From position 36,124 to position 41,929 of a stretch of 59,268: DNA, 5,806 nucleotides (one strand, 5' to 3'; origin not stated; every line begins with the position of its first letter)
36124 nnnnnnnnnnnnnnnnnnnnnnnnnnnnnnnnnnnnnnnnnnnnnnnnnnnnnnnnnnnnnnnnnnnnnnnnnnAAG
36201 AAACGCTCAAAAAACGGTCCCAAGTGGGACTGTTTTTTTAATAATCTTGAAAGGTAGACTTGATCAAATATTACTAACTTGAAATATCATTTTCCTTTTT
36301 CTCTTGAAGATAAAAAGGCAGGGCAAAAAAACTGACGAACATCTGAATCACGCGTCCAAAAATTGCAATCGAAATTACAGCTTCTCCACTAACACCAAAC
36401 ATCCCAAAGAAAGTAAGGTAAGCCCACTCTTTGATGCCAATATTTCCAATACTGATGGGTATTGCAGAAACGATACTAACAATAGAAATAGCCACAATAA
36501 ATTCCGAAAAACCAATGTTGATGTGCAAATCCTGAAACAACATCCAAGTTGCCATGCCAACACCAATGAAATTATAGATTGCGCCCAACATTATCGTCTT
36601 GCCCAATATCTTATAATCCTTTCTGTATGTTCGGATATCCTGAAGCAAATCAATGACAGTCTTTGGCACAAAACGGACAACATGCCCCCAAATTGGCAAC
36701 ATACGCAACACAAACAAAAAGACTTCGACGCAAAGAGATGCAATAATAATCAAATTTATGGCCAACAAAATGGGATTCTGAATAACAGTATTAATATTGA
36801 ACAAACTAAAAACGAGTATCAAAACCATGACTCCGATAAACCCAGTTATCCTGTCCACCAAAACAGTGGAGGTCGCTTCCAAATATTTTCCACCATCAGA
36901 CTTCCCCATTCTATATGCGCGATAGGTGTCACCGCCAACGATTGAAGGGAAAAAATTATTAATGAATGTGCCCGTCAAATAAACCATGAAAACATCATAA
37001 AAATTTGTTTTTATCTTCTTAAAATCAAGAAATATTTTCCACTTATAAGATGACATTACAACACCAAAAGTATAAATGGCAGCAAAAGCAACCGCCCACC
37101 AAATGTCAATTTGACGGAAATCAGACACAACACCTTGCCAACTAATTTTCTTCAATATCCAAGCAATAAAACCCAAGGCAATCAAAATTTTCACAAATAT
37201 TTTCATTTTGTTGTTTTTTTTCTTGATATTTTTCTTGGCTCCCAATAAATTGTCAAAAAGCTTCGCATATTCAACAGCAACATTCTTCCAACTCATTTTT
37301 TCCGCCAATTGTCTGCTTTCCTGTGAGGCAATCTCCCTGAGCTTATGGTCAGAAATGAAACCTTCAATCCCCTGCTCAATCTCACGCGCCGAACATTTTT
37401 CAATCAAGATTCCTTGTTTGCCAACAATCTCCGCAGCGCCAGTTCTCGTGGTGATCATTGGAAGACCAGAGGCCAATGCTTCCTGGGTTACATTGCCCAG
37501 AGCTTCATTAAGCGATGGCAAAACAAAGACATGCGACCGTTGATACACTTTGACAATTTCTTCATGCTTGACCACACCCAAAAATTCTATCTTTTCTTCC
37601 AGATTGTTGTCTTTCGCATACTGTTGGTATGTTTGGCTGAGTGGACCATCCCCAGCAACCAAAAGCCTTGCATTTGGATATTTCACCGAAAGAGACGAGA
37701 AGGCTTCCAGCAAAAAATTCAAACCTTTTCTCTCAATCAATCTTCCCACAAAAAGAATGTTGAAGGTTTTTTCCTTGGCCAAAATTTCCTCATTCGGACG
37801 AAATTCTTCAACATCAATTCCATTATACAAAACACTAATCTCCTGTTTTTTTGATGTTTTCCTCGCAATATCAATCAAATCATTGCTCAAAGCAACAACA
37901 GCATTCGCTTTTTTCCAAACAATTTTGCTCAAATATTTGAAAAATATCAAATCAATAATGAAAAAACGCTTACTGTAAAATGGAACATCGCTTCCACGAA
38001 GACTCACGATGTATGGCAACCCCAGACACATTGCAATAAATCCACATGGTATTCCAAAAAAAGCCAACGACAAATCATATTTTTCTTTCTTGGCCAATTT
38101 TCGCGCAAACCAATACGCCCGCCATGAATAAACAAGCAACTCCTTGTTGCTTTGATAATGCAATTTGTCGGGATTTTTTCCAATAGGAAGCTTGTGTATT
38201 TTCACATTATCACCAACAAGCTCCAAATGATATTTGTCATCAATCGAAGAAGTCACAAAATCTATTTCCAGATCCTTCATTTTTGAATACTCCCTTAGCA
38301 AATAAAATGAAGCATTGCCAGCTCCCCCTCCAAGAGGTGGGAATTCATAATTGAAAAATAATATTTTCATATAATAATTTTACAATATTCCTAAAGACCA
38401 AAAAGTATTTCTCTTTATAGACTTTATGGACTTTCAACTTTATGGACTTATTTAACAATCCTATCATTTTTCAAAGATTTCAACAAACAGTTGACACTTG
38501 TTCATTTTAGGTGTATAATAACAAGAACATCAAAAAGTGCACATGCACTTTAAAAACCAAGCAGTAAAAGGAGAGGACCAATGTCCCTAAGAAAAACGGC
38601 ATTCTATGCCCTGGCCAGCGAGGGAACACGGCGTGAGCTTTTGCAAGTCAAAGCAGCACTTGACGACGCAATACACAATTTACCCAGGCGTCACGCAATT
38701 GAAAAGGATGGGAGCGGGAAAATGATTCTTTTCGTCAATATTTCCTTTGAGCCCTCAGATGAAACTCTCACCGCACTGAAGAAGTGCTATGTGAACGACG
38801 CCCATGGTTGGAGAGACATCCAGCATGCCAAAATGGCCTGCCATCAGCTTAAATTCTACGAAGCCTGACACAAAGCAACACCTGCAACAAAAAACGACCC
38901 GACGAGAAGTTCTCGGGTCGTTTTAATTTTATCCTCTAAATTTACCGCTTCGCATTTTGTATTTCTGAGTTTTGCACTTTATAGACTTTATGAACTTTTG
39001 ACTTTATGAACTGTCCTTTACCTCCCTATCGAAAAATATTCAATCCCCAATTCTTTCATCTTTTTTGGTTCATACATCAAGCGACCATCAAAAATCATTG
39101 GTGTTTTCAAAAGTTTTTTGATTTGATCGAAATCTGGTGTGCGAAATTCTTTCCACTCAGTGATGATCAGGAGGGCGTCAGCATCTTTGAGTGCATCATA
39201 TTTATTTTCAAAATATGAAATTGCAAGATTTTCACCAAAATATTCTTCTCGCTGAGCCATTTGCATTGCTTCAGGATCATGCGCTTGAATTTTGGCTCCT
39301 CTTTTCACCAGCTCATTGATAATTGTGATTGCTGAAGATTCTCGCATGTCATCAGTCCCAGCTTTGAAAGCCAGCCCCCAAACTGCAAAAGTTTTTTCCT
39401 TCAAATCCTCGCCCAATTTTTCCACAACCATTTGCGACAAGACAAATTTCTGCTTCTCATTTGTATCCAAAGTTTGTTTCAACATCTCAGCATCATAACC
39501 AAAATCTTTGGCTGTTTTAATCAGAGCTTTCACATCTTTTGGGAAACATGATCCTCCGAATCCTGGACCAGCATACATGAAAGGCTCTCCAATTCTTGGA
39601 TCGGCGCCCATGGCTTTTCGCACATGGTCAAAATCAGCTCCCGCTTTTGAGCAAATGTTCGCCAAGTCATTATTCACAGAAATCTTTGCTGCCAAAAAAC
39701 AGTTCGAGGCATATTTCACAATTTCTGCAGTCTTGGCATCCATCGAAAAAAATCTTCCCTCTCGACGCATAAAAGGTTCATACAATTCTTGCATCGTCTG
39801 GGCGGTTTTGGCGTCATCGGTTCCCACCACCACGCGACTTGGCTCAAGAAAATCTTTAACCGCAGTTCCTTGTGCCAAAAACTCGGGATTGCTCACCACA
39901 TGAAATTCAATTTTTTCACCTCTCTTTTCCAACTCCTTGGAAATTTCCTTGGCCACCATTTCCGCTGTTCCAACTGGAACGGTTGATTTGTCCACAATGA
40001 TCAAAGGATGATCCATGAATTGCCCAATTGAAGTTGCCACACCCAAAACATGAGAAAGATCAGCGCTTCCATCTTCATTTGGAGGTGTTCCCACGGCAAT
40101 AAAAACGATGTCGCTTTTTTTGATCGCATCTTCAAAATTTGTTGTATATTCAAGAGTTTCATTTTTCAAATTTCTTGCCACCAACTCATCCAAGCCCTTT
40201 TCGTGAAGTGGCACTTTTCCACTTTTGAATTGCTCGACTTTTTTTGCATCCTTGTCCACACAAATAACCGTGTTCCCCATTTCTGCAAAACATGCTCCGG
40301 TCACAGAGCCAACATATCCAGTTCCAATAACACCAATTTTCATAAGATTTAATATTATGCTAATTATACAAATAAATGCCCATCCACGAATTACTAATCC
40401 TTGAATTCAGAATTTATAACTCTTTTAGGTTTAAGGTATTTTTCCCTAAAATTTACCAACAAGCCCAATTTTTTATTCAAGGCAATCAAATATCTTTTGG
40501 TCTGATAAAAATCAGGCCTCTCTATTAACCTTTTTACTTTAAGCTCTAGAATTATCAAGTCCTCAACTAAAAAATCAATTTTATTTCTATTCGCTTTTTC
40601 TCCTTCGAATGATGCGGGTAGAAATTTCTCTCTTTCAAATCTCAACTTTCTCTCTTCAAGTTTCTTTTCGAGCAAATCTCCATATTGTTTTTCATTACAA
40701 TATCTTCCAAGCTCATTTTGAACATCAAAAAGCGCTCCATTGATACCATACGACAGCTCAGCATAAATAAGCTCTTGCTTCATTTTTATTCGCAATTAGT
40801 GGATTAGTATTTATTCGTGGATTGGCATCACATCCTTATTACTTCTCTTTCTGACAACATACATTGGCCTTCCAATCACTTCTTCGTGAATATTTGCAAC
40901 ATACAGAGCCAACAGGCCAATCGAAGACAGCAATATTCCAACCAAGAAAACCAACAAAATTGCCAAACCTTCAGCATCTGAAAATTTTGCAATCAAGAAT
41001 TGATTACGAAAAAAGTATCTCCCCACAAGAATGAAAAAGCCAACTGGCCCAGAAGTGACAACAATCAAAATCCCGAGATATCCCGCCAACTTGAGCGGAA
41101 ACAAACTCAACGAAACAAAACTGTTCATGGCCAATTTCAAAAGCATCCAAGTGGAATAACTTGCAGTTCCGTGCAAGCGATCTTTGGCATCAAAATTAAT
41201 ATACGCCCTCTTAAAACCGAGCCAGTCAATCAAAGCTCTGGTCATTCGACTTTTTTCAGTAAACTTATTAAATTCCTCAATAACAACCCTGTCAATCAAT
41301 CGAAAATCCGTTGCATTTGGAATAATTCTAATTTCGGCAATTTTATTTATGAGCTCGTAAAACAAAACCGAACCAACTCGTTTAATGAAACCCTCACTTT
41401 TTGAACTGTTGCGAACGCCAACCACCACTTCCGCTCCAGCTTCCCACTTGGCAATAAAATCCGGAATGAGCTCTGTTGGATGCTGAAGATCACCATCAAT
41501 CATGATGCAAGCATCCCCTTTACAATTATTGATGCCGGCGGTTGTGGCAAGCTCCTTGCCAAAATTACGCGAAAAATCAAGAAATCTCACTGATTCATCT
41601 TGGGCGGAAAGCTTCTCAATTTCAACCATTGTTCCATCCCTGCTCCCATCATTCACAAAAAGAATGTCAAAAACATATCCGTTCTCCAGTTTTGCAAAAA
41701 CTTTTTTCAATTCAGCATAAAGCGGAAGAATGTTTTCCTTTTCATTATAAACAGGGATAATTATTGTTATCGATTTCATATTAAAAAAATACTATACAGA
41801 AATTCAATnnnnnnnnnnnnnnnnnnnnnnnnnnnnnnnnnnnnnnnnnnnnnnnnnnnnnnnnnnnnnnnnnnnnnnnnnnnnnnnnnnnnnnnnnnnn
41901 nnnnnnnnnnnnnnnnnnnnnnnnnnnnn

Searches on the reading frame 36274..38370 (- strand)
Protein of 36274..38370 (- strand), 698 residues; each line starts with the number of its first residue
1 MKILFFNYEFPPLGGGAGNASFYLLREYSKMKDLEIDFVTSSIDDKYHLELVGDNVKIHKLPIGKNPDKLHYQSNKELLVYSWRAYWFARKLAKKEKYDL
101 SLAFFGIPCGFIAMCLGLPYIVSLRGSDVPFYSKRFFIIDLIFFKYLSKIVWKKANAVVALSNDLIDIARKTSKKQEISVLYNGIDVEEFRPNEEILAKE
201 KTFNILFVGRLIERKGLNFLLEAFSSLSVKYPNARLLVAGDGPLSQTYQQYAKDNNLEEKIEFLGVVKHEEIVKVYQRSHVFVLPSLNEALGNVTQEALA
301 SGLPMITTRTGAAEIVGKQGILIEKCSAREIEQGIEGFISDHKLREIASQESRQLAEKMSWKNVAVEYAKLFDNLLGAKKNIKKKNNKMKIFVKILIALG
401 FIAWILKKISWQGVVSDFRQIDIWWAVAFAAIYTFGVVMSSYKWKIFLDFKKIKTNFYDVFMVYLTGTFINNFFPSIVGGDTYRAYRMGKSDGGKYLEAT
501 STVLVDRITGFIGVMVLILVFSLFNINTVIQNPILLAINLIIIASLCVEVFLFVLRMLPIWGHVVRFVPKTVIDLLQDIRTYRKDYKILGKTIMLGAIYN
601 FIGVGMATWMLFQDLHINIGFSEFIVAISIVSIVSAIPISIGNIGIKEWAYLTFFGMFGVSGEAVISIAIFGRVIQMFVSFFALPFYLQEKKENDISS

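Call 3: search_protein_families(library=pfam, proteins=[window:36274-38370:-], max_evalue=0.01)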
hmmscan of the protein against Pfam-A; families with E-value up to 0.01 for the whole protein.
window:36274-38370:- (698 aa): 6 families
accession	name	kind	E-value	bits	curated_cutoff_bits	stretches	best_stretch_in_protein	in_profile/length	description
PF03706.18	LPG_synthase_TM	-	8.4e-39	134.2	33.4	1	391-680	1-298/302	Lysylphosphatidylglycerol synthase TM region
PF00534.26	Glycos_transf_1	-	2.1e-35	122.3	26.4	1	196-354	9-171/172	Glycosyl transferases group 1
PF13692.12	Glyco_trans_1_4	-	9.3e-33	113.9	27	1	204-341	3-142/142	Glycosyl transferases group 1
PF20706.3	GT4-conflict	-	4.5e-11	42.8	26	1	153-319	145-323/385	Family 4 Glycosyltransferase in conflict systems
PF13439.12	Glyco_transf_4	-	1.1e-10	42.3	28.5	1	15-188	2-169/170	Glycosyltransferase Family 4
PF13524.12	Glyco_trans_1_2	-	6.4e-06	26.6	25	1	219-367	4-141/144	Glycosyl transferase-like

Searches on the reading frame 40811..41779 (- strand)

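Call 25: search_protein_families(library=pfam, proteins=[window:40811-41779:-], max_evalue=0.001)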
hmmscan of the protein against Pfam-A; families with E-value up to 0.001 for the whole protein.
window:40811-41779:- (322 aa): 2 families
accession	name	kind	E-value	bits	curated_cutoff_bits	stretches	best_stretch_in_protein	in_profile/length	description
PF00535.33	Glycos_transf_2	-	2.8e-27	96.1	23.3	1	5-169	1-166/168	Glycosyl transferase family 2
PF10111.15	Glyco_tranf_2_2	-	5.3e-05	23.3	27.3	1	5-97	1-91/276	Glycosyltransferase like family 2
